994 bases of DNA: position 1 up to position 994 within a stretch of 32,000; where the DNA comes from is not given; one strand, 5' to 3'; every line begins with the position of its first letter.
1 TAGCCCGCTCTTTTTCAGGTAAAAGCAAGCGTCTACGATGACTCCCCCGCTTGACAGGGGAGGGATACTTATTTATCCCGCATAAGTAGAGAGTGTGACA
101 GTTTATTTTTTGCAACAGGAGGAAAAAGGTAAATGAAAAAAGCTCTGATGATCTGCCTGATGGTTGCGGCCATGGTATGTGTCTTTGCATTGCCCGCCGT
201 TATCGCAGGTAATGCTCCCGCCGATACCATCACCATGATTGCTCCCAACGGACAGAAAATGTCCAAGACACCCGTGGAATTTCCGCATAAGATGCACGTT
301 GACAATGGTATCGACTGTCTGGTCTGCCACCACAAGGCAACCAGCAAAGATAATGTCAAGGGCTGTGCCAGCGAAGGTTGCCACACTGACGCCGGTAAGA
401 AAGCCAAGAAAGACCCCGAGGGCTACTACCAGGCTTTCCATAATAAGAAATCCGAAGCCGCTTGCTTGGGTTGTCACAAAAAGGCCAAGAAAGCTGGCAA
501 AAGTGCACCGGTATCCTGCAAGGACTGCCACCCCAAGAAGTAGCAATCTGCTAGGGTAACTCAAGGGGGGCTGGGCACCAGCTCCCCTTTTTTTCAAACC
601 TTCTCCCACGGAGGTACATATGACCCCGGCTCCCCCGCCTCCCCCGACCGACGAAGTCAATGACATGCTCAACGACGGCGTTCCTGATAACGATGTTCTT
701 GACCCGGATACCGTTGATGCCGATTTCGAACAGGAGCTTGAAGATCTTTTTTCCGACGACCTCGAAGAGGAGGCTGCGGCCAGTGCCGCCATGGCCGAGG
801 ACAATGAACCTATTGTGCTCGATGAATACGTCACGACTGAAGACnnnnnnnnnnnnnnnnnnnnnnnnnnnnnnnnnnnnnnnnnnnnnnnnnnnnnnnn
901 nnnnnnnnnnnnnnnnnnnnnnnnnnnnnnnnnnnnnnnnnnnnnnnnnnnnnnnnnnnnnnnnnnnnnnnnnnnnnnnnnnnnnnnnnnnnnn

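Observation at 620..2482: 620-aa hyper-acidic, nearly Lys/Arg-free protein with a lone C-terminal coiled coil, genetically tied to cytochrome c3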

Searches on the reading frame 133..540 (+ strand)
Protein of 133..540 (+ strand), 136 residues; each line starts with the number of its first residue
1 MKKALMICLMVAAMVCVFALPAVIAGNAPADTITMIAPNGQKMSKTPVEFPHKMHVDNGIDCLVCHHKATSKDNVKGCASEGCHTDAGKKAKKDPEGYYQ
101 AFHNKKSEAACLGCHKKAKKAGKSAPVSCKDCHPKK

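Call 4: search_protein_families(library=pfam, proteins=[window:133-540:+], max_evalue=1)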
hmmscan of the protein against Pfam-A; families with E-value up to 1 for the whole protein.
window:133-540:+ (136 aa): 5 families
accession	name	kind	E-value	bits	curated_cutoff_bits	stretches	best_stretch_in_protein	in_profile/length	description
PF02085.21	Cytochrom_CIII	-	1.8e-20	73.6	22.9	1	37-133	8-101/101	Class III cytochrome C family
PF14522.11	Cytochrome_C7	-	1.1e-06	28.9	24.8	1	48-133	1-66/67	Cytochrome c7 and related cytochrome c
PF14537.11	Cytochrom_c3_2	-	4.8e-05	24.2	25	1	54-133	1-78/79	Cytochrome c3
PF09699.15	Paired_CXXCH_1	-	0.0022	18.1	20.6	1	82-119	11-40/41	Doubled CXXCH motif (Paired_CXXCH_1)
PF12756.13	zf-C2H2_2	-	0.41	11.4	26.9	1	55-104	46-97/100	C2H2 type zinc-finger (2 copies)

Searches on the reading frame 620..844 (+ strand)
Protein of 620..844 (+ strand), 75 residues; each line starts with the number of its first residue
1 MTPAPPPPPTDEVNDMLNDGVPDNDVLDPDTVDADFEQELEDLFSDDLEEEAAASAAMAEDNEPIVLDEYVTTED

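Call 62: search_solved_structures(query=A6, max_evalue=1, show_alignments=3)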
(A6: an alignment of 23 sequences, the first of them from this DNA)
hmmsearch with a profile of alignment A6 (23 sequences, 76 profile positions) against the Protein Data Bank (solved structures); distinct sequences matched with E-value up to 1: 10.
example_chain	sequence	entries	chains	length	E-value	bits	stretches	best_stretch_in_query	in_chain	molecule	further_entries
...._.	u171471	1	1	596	0.27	15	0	36-50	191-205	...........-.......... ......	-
9qa3_A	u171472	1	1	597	0.27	15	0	36-50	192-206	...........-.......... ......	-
2x8y_A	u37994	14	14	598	0.27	15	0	36-50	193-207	ANGIOTENSIN CONVERTING ENZYME | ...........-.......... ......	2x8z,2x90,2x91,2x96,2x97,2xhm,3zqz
9qa0_A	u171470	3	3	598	0.27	15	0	36-50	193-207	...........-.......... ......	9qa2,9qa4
5a2r_A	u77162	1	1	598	0.27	15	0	36-50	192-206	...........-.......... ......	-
2x92_A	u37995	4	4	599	0.27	15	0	36-50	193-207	ANGIOTENSIN CONVERTING ENZYME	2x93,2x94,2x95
1j36_A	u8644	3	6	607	0.32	14.8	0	36-50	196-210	angiotensin converting enzyme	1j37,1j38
6hk9_A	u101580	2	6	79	0.67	13.8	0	15-57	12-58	Testis-expressed protein 12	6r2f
9f79_C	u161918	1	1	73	0.78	13.5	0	6-44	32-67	Eukaryotic translation initiation factor 2 subunit beta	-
6hk8_A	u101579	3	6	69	0.95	13.3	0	11-55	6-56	Testis-expressed protein 12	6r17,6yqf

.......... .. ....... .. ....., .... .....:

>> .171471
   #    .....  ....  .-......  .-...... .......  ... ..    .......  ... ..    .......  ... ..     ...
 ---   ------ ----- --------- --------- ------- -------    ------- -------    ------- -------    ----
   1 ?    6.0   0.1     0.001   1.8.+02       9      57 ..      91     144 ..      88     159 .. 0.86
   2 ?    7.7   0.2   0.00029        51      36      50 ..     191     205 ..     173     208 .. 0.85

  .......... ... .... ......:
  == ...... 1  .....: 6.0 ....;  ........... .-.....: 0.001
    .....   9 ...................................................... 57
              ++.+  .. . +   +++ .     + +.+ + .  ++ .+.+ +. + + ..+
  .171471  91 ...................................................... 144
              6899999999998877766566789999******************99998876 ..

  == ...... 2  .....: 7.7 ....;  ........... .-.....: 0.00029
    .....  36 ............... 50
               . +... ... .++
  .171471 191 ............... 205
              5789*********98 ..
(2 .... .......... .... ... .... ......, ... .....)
